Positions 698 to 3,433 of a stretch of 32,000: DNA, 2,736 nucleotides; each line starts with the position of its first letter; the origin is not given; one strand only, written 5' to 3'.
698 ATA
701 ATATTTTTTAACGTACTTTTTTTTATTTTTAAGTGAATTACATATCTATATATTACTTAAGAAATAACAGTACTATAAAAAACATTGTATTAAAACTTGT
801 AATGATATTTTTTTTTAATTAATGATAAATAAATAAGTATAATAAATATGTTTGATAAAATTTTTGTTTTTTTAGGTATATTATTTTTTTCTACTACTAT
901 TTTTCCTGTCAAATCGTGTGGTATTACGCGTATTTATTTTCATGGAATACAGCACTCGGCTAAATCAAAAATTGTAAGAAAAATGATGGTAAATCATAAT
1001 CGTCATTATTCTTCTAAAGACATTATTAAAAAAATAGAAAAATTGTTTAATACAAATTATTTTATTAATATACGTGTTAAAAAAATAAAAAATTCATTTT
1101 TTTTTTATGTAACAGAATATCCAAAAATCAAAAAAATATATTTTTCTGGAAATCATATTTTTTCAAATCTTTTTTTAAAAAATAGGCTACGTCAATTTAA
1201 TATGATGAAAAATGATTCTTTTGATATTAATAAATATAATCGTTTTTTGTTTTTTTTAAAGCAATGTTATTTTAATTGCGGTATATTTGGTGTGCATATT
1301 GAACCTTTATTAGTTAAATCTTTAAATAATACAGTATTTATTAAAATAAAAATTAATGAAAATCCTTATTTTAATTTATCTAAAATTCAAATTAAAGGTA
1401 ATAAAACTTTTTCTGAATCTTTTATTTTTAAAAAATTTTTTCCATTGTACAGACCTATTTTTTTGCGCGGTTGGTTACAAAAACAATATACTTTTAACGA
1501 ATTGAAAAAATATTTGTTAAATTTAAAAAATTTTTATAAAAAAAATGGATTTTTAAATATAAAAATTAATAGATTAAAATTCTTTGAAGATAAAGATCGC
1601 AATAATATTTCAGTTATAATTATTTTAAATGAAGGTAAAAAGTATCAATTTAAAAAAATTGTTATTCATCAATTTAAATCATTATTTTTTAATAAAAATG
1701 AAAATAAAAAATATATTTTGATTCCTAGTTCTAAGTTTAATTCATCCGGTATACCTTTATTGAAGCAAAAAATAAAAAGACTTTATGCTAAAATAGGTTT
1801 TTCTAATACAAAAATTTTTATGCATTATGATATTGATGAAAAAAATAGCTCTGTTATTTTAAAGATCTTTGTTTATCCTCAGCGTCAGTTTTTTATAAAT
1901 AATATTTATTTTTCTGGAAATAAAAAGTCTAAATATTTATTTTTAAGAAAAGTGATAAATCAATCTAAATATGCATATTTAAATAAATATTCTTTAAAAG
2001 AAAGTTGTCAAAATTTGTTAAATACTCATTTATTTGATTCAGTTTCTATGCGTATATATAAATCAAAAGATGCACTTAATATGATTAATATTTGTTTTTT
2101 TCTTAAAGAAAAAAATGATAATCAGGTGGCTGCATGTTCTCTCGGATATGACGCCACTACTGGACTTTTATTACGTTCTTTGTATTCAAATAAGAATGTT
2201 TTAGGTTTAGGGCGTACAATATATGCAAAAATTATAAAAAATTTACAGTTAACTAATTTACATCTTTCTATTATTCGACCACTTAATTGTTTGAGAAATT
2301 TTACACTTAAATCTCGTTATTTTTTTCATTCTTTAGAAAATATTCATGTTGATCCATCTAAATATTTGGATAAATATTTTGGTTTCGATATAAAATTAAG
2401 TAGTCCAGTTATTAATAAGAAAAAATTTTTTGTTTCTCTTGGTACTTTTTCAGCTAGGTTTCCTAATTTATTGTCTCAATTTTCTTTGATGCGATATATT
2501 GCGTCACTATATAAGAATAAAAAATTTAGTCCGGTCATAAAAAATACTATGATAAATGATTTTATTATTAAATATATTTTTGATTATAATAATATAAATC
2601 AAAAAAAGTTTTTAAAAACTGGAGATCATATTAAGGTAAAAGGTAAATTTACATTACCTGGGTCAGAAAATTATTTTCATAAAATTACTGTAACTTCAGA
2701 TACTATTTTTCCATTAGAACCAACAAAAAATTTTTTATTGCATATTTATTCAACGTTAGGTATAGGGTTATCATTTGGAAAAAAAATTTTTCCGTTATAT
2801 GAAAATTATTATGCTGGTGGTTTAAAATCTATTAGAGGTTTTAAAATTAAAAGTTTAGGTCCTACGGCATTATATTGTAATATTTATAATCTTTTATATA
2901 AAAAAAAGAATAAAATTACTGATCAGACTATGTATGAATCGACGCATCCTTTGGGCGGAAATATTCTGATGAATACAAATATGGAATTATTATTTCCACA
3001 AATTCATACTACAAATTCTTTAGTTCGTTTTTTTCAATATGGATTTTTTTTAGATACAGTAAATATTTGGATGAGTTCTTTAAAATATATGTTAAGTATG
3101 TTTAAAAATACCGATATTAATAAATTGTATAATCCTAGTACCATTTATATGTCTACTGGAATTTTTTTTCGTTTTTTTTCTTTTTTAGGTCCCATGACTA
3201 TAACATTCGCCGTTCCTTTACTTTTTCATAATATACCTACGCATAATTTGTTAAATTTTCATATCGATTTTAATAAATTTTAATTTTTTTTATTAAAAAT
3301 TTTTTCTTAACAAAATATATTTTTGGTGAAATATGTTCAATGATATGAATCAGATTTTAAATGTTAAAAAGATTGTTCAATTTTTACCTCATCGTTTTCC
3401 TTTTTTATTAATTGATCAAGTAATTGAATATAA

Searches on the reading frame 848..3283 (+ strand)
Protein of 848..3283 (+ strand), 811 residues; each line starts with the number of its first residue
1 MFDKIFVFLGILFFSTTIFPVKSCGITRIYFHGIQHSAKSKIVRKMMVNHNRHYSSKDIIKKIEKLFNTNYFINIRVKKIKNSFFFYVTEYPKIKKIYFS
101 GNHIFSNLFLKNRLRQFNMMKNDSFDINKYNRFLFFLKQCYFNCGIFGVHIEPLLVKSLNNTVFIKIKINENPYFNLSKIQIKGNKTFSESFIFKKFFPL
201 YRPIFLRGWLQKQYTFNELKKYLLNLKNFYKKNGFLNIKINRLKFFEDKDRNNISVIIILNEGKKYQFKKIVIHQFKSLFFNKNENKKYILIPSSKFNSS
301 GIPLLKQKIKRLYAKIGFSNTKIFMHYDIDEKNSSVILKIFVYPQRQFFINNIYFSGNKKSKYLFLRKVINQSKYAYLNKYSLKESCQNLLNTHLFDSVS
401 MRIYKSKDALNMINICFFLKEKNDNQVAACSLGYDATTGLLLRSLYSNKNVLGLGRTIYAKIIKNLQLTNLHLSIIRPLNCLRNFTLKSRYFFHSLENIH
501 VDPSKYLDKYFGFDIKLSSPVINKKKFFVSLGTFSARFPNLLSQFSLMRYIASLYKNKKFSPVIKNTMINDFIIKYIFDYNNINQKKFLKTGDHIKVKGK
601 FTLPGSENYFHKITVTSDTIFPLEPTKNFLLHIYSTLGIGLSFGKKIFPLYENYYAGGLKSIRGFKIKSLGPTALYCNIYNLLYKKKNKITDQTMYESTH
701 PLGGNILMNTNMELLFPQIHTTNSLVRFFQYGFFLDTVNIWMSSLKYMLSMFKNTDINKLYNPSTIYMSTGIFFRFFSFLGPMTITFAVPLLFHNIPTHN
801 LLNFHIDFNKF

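Call 47: search_protein_families(library=ncbifam, proteins=[window:848-3283:+], max_evalue=0.00001)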
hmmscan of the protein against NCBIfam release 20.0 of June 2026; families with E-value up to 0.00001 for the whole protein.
window:848-3283:+ (811 aa): 4 families
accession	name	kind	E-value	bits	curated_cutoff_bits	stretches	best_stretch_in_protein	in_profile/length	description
TIGR03303.1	OM_YaeT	equivalog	1.7e-111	373.9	297.15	1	26-807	3-738/741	outer membrane protein assembly factor BamA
NF008287.0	PRK11067.1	subfamily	9.5e-99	331.8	1181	1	4-805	4-797/802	outer membrane protein assembly factor BamA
NF052279.1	lipo_TamL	exception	2.8e-10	39.3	400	1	610-743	561-671/747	translocation and assembly module lipoprotein TamL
NF047950.2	ATportTamA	equivalog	1.7e-06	26.9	625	0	306-443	139-276/569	autotransporter assembly complex protein TamA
